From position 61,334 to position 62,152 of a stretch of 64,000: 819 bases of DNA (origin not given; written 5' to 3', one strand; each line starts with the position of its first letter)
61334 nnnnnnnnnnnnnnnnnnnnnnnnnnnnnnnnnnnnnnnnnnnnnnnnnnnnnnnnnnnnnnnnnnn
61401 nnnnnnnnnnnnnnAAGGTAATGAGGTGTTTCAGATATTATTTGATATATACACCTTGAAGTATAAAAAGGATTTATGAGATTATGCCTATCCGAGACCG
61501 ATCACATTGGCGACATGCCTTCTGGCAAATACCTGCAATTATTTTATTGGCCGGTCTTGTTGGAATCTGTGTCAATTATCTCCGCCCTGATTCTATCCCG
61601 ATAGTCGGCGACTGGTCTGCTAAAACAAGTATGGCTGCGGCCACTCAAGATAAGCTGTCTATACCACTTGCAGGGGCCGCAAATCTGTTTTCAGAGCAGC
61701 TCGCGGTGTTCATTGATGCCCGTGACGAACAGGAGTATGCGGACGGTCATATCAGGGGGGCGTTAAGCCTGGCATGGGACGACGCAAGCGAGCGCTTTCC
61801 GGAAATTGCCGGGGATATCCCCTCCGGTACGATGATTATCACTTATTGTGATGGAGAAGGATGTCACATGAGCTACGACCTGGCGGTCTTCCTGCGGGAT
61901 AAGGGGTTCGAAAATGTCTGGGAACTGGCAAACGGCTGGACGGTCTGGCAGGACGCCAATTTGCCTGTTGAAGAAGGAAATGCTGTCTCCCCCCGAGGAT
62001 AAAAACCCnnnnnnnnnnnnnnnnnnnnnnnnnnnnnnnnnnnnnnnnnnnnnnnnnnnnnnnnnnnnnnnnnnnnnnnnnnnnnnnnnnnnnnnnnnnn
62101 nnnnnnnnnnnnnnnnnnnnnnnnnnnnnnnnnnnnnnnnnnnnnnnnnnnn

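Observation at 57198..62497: ArsR-headed eight-gene operon embeds Acr3 in an extracytoplasmic thiol/sulfur relay and has no arsC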

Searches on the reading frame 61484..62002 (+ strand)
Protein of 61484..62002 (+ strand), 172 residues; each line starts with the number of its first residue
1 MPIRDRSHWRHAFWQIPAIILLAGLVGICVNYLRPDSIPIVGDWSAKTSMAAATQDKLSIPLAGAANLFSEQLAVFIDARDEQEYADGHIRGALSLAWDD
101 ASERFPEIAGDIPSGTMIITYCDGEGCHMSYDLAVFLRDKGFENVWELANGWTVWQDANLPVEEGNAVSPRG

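Call 3: search_protein_families(library=pfam, proteins=[window:61484-62002:+], max_evalue=0.01)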
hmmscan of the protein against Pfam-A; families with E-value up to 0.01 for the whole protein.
window:61484-62002:+ (172 aa): 1 family
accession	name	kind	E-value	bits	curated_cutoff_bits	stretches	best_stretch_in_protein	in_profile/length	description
PF00581.25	Rhodanese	-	3.5e-16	59.9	22.2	1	67-157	7-101/102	Rhodanese-like domain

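Call 4: search_protein_families(library=ncbifam, proteins=[window:61484-62002:+], max_evalue=0.01)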
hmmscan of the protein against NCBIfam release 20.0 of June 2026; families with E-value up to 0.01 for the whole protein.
window:61484-62002:+ (172 aa): 9 families
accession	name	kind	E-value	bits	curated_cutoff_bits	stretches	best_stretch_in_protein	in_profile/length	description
NF041203.1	rhodanese_LYCAU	equivalog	1.1e-11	44.5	115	1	65-164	28-125/126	rhodanese-related (seleno)protein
NF045694.1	seleno_TsoB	exception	8.3e-10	37.4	805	1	73-166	61-160/572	rhodanese/DsbD fusion-like selenoprotein TsoB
NF006444.0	PRK08762.1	equivalog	1.3e-09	37.2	449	1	70-166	26-118/387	molybdopterin-synthase adenylyltransferase MoeB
NF001195.0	PRK00162.1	equivalog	8.2e-09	35.7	102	1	60-162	7-103/108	thiosulfate sulfurtransferase GlpE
NF045521.1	rhoda_near_glyco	subfamily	1.3e-07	31.5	145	1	58-164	15-117/144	rhodanese homology domain-containing protein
NF001133.1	PRK00142.1-1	equivalog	9.1e-06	25.4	170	1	67-151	115-199/229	oxygen-dependent tRNA uridine(34) hydroxylase TrhO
TIGR03865.1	PQQ_CXXCW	subfamily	0.0005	20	128.05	1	114-164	115-164/167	PQQ-dependent catabolism-associated CXXCW motif protein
NF003703.0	PRK05320.1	equivalog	0.0027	17.4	331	1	74-151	132-209/280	sulfurtransferase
NF008750.0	PRK11784.1-2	equivalog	0.0042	16.2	241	1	69-97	11-39/346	tRNA 2-selenouridine(34) synthase MnmH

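Call 5: find_encoding_contigs(protein=window:61484-62002:+, flank=10000, max_places=10)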
Protein window:61484-62002:+ (172 aa): no gene with exactly this product is on record in the collection.

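Call 14: find_homologous_proteins(query=window:61484-62002:+, max_evalue=0.00001)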
Query window:61484-62002:+ (172 aa): 470 proteins with E <= 0.00001 among 614 candidates; the best 120 are listed.
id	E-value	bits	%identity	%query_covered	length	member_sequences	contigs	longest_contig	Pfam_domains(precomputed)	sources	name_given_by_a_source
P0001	2.6e-97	342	99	88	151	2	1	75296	PF00581.26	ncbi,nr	ncbi:MAG: rhodanese-like domain-containing protein [Deltaproteobacteria bacterium]|nr:rhodanese-like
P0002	3.7e-95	335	85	99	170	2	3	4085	PF00581.26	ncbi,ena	-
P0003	5.6e-90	318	82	99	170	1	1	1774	PF00581.26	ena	-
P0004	2.0e-88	313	80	98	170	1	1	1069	PF00581.26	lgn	-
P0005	2.7e-88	312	79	99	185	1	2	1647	PF00581.26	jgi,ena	-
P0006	3.5e-85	302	79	99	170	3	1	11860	PF00581.26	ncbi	-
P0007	2.8e-82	293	76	99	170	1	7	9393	PF00581.26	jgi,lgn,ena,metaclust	metaclust:\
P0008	5.9e-82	292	78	99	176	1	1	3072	PF00581.26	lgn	-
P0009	1.0e-81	291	76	99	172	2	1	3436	PF00581.26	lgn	-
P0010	1.2e-80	288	77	97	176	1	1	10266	PF00581.26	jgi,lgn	-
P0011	1.8e-76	274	73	98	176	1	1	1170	PF00581.26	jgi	jgi:rhodanese-related sulfurtransferase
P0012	2.4e-75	270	67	99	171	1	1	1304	PF00581.26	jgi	-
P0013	3.6e-74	266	79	87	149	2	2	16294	PF00581.26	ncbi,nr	ncbi:MAG: rhodanese-like domain-containing protein [Deltaproteobacteria bacterium]|nr:rhodanese-like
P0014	5.2e-72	259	66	95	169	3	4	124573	PF00581.26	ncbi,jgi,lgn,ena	-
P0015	1.5e-70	255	78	86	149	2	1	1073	PF00581.26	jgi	jgi:rhodanese-related sulfurtransferase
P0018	1.6e-63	232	64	99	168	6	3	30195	PF00581.26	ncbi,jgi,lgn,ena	-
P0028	6.9e-54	200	54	94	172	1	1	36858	PF00581.26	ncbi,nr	ncbi:MAG: rhodanese-like domain-containing protein [Desulfobacterales bacterium]|nr:rhodanese-like d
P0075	4.7e-46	175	48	96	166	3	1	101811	PF00581.26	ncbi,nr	ncbi:MAG: rhodanese-like domain-containing protein [Desulfobacterales bacterium]|nr:rhodanese-like d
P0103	5.4e-45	171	48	91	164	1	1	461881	PF00581.26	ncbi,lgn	ncbi:MAG: rhodanese-like domain-containing protein [Thermodesulfobacteriota bacterium]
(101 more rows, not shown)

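Call 15: find_encoding_contigs(protein=P0001, flank=10000, max_places=2)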
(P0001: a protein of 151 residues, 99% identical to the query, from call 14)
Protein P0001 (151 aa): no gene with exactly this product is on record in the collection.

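Call 16: find_encoding_contigs(protein=P0014, flank=10000, max_places=3)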
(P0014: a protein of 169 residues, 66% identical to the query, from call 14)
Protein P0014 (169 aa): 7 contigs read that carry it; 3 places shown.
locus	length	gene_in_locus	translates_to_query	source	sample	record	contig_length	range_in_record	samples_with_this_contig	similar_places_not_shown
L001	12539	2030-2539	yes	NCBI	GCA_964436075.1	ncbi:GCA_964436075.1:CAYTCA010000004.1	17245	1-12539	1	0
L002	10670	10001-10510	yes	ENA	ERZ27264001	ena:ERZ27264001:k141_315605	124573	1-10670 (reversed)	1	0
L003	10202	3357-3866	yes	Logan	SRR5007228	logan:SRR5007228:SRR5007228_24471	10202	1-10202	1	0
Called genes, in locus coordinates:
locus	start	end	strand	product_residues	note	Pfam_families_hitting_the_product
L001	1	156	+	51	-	?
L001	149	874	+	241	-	PF02683:DsbD_TM, PF13386:DsbD_2 (weak)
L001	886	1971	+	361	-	PF01758:SBF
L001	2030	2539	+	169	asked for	PF00581:Rhodanese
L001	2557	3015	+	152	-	PF07291:MauE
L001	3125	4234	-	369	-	PF03773:ArsP_1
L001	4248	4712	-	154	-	PF01047:MarR, PF12802:MarR_2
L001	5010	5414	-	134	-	-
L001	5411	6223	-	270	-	-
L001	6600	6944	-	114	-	PF01022:HTH_5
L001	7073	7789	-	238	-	-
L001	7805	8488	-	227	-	-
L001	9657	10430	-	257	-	PF01966:HD (weak)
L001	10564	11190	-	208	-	PF02517:Rce1-like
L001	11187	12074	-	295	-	PF01040:UbiA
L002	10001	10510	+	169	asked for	PF00581:Rhodanese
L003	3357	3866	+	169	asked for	PF00581:Rhodanese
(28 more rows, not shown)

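Call 17: find_encoding_contigs(protein=P0013, flank=10000, max_places=2)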
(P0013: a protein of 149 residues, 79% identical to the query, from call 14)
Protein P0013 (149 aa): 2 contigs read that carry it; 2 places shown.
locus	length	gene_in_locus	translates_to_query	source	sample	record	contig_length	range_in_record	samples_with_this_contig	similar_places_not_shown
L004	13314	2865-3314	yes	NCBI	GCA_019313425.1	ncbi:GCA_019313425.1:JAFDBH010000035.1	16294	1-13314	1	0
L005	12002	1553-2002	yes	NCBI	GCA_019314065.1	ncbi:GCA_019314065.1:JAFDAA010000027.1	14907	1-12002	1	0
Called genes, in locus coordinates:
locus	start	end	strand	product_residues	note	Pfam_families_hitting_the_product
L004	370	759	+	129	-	PF00085:Thioredoxin, PF13098:Thioredoxin_2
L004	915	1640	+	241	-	PF02683:DsbD_TM, PF13386:DsbD_2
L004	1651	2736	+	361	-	PF01758:SBF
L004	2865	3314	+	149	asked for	PF00581:Rhodanese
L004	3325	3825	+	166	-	PF07291:MauE, PF07681:DoxX (faint)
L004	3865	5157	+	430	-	PF07690:MFS_1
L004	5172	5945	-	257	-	PF01966:HD (faint)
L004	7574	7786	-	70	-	PF13275:S4_2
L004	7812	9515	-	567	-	PF06826:Asp-Al_Ex, PF02080:TrkA_C (weak), PF06826:Asp-Al_Ex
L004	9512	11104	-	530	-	PF00155:Aminotran_1_2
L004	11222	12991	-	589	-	PF00005:ABC_tran, PF13175:AAA_15 (faint), PF13476:AAA_23 (faint), PF13555:AAA_29 (faint), PF12848:ABC_tran_Xtn, PF00005:ABC_tran, PF13191:AAA_16 (weak), PF16326:ABC_tran_CTD, +7 more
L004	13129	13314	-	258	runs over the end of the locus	-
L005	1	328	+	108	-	?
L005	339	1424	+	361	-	PF01758:SBF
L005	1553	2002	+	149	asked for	PF00581:Rhodanese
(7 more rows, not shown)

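Call 18: find_encoding_contigs(protein=P0028, flank=8000, max_places=1)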
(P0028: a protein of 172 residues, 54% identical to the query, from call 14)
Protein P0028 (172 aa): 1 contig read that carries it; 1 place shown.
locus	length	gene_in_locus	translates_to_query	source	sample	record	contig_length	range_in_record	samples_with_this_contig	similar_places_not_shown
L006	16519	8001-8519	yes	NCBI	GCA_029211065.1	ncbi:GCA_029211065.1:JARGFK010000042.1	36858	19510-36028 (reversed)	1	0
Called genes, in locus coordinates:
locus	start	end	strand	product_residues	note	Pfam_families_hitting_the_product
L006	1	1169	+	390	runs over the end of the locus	PF03773:ArsP_1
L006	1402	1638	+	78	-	-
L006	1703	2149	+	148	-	PF01451:LMWPc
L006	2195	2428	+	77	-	PF13192:Thioredoxin_3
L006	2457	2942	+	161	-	PF03773:ArsP_1 (weak)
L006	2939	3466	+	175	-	PF03773:ArsP_1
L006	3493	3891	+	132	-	PF08859:DGC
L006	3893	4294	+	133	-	PF00085:Thioredoxin, PF13098:Thioredoxin_2, PF13905:Thioredoxin_8 (faint)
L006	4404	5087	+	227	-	-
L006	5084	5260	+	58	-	PF13098:Thioredoxin_2 (weak)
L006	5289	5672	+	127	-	PF10865:DUF2703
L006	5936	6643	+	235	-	PF02683:DsbD_TM, PF13386:DsbD_2 (weak)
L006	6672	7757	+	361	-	PF01758:SBF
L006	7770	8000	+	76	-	-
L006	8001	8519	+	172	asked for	PF00581:Rhodanese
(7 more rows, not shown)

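Call 19: find_encoding_contigs(protein=P0075, flank=8000, max_places=1)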
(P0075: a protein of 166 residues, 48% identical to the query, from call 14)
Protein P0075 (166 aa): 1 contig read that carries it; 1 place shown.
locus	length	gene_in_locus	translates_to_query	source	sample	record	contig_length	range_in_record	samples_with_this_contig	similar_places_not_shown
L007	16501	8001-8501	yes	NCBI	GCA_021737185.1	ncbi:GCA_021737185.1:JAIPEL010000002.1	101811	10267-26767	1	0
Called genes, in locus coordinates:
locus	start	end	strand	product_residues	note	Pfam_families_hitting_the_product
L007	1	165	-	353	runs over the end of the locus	PF01595:CNNM, PF00571:CBS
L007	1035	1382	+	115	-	PF12840:HTH_20, PF01022:HTH_5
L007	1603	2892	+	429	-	PF03773:ArsP_1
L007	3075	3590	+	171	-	PF13192:Thioredoxin_3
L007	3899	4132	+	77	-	PF13192:Thioredoxin_3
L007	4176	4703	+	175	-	PF04060:FeS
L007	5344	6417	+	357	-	PF00085:Thioredoxin, PF13098:Thioredoxin_2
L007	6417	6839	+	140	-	PF13098:Thioredoxin_2, PF00085:Thioredoxin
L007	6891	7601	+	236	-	PF02683:DsbD_TM, PF13386:DsbD_2 (weak)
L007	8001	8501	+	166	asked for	PF00581:Rhodanese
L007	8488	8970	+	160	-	PF07291:MauE, PF07681:DoxX (weak)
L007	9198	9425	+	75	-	PF07610:DUF1573 (weak)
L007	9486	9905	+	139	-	-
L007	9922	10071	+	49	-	-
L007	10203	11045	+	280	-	PF10411:DsbC_N, PF13098:Thioredoxin_2, PF13462:Thioredoxin_4 (faint), PF01323:DSBA (faint)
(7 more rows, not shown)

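Call 20: find_encoding_contigs(protein=P0103, flank=8000, max_places=1)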
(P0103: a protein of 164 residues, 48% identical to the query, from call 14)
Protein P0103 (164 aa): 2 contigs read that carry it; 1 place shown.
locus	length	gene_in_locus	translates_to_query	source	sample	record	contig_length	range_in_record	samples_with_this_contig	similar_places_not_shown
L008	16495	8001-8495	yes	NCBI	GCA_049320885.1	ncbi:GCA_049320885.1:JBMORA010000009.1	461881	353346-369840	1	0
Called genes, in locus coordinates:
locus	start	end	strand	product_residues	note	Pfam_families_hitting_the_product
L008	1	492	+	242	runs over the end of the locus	-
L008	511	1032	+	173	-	PF04060:FeS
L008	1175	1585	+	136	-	PF00085:Thioredoxin, PF13098:Thioredoxin_2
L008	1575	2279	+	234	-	PF02683:DsbD_TM, PF13386:DsbD_2 (weak)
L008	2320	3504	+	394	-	PF13593:SBF_like, PF01758:SBF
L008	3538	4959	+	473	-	PF02754:CCG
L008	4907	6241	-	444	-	PF13173:AAA_14, PF13635:DUF4143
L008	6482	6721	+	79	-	PF02604:PhdYeFM_antitox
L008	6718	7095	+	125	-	PF01850:PIN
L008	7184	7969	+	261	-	-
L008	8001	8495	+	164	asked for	PF00581:Rhodanese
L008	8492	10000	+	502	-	PF01545:Cation_efflux, PF16916:ZT_dimer, PF07291:MauE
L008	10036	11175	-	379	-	PF16983:MFS_MOT1, PF00916:Sulfate_transp, PF16983:MFS_MOT1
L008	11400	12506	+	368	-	PF00589:Phage_integrase (weak), PF03459:TOBE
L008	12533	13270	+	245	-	PF00027:cNMP_binding, PF13545:HTH_Crp_2, PF00325:Crp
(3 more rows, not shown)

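Call 21: find_encoding_contigs(protein=P0018, flank=8000, max_places=2)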
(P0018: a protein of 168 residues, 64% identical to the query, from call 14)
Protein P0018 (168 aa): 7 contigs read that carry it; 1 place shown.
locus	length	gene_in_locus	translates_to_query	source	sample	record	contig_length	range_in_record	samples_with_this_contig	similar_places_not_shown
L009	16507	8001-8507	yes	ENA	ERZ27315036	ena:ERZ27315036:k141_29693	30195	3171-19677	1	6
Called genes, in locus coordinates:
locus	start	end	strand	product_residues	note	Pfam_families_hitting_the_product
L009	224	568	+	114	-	PF12840:HTH_20, PF01022:HTH_5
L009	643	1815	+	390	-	PF03773:ArsP_1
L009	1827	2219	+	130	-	PF10865:DUF2703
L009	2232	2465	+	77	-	PF13192:Thioredoxin_3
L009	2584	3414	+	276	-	PF01925:TauE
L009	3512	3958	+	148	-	PF01451:LMWPc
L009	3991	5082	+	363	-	PF01758:SBF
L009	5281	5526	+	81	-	PF00462:Glutaredoxin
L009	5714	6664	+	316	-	PF00085:Thioredoxin, PF13098:Thioredoxin_2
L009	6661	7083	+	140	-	PF00085:Thioredoxin, PF13098:Thioredoxin_2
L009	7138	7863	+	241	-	PF02683:DsbD_TM, PF13386:DsbD_2 (weak)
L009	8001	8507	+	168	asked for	PF00581:Rhodanese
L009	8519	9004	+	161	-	PF07291:MauE, PF07681:DoxX (weak)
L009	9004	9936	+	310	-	PF01545:Cation_efflux, PF16916:ZT_dimer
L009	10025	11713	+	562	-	PF00749:tRNA-synt_1c, PF03950:tRNA-synt_1c_C, PF20974:tRNA-synt_1c_C2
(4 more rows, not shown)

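Call 28: find_related_loci(query=A1, collection=genome_contigs, flank=10000)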
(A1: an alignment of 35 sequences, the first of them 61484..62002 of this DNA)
Query A1 (172 aa) in genome_contigs; peptide patterns used: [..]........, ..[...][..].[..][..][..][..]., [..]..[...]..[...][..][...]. (x = any residue, [..] = any of these).
599 stretches matched a pattern (row limit reached: there are more); 457 encode a relative of the query (tblastn E <= 1e-3); the best 80 are kept; 80 distinct loci.
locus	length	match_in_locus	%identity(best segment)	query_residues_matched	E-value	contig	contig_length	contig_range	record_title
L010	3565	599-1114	85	1-172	3e-100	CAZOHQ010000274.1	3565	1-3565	MAG TPA_asm: uncultured Syntrophaceae bacterium isolate binchicken_co42_435 genome assembly, contig: NODE_55950_length_3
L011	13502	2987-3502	78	1-172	4e-89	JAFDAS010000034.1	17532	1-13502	MAG: Deltaproteobacteria bacterium isolate AB_3033_Bin_88 AB_3033_Bin_88_scaffold_5608, whole genome shotgun sequence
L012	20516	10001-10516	77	1-172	1e-86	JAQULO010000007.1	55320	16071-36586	MAG: Syntrophales bacterium isolate STD1_132 NODE_1106_length_55320_cov_3.984690_Sandtown_D1, whole genome shotgun seque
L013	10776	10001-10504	66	5-172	8e-76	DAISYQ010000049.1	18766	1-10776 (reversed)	MAG TPA_asm: Syntrophales bacterium isolate CTOTU18710 NODE_2343_length_18766_cov_8.103469, whole genome shotgun sequenc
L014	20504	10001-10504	63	1-167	2e-67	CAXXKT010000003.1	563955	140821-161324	MAG: Syntrophales bacterium isolate 9e353863-e3ae-4afc-92d2-6aad0841dacd genome assembly, contig: contig_3, whole genome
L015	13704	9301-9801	62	4-172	3e-67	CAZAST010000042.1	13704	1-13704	MAG TPA_asm: uncultured Syntrophaceae bacterium isolate SRP192927_co6_553 genome assembly, contig: NODE_10828_length_137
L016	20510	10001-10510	64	1-172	3e-67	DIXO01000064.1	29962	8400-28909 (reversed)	MAG TPA_asm: Syntrophaceae bacterium UBA6078 UBA6078_contig_2839, whole genome shotgun sequence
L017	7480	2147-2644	53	1-166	1e-56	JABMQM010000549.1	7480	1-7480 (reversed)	MAG: Desulfobacteraceae bacterium isolate bin.469 k141_5689467, whole genome shotgun sequence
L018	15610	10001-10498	52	1-166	1e-55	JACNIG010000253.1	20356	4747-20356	MAG: Candidatus Desulfatibia vada NIOZ-UU_NODE_3198_length_20356_cov_41.4925, whole genome shotgun sequence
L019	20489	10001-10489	50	1-163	5e-54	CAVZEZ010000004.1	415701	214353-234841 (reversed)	MAG: uncultured delta proteobacterium isolate MFD05684.bin.1.177 genome assembly, contig: contig_11719, whole genome sho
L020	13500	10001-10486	49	11-172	8e-53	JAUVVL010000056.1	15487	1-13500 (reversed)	MAG: Desulfobacteraceae bacterium isolate CSMAG_1163 CSMAG_1163_k127_3547503_length_15487_cov_111.9521, whole genome sho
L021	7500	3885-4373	49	10-172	2e-52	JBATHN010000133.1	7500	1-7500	MAG: Desulfobacterales bacterium isolate MFD10306_ilm_asm_bin28 k127_58369, whole genome shotgun sequence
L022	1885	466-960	49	1-165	8e-53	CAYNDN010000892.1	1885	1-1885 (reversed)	MAG TPA_asm: uncultured Lentimicrobiaceae bacterium isolate SRP141376_co3_49 genome assembly, contig: NODE_148423_length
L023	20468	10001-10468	50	10-165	6e-52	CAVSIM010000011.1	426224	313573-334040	MAG: uncultured delta proteobacterium isolate MFD01721.bin.3.168 genome assembly, contig: contig_25902, whole genome sho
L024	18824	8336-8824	48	3-165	2e-51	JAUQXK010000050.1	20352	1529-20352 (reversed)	MAG: Desulfobacterales bacterium isolate BIN27 contig_69673, whole genome shotgun sequence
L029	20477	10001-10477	48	6-164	2e-49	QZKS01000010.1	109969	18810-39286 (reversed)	MAG: Desulfobacteraceae bacterium isolate SURF_7 Ga0104751_1000116, whole genome shotgun sequence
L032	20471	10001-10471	48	10-166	1e-48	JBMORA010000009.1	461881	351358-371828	MAG: Thermodesulfobacteriota bacterium isolate Betzabe_MAG168 MAG168_9, whole genome shotgun sequence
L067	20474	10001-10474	50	10-166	9e-46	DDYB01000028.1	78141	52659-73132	MAG TPA_asm: Desulfobacteraceae bacterium UBA2245 UBA2245_contig_2857, whole genome shotgun sequence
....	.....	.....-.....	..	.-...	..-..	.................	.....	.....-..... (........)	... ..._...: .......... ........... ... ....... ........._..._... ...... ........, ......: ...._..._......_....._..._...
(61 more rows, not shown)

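Call 45: predict_structure(alignment_id=A1)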
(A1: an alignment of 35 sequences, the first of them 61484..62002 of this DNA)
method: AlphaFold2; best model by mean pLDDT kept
length: 172 residues; sequences in the alignment: 35
mean_pLDDT: 77.6   pTM: 0.62
mean pLDDT of the five models: 77.6, 77.3, 75.4, 75.3, 73.1
residues with pLDDT >= 90: 87; 70-90: 27; 50-70: 31; < 50: 27
segments of 3 or more residues with pLDDT < 50: 1-4, 39-54, 167-172
pLDDT, mean of each block of 10 residues (from residue 1): 49 63 70 52 41 63 96 96 93 94 89 90 83 94 93 95 67 37
secondary structure, 60 per line:
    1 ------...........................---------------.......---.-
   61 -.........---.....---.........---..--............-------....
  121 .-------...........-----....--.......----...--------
elements in order: H7-33 H49-55 H62-70 E74-78 H82-87 E88-90 H98-109 E117-121 H129-139 E145-148 H151-157 E162-164

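Call 47: search_protein_representatives(alignment_id=A1)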
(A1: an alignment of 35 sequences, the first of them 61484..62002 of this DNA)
Query: 35 sequences, 170 profile positions. Proteins with E-value up to 0.001 (for the whole library): 25821; up to 1e-10: 5067; up to 1e-30: 196. The best 150 are listed.
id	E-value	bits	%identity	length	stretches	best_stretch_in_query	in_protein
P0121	1.2e-69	249.3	-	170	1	5-166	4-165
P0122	8.4e-67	240.0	-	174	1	6-165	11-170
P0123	1.6e-65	235.8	-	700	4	42-166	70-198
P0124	1.1e-63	229.8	-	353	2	53-166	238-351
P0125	8.9e-61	220.4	-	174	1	8-165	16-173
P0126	3.4e-58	212.0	-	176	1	7-164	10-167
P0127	1.4e-57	210.0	-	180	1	1-166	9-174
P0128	1.8e-57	209.7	-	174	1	2-166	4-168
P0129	5.5e-57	208.1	-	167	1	3-166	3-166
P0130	5.8e-56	204.7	-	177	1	8-167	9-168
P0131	1.7e-55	203.3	-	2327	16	69-157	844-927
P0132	2.0e-55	203.0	-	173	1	5-163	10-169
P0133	8.8e-55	200.9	-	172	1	10-166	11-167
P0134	9.8e-55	200.7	-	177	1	10-166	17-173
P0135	5.9e-54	198.2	-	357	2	52-167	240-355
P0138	2.5e-53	196.1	-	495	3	13-166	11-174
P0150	2.0e-49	183.5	-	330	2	15-167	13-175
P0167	5.8e-44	165.7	-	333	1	9-163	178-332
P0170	1.5e-43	164.3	-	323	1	7-167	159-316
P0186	1.2e-40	154.9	-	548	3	50-165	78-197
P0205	1.0e-37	145.4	-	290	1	17-167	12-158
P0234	5.0e-35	136.6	-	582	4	63-162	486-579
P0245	1.5e-34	135.0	-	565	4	60-163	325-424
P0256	1.8e-33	131.5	-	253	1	17-167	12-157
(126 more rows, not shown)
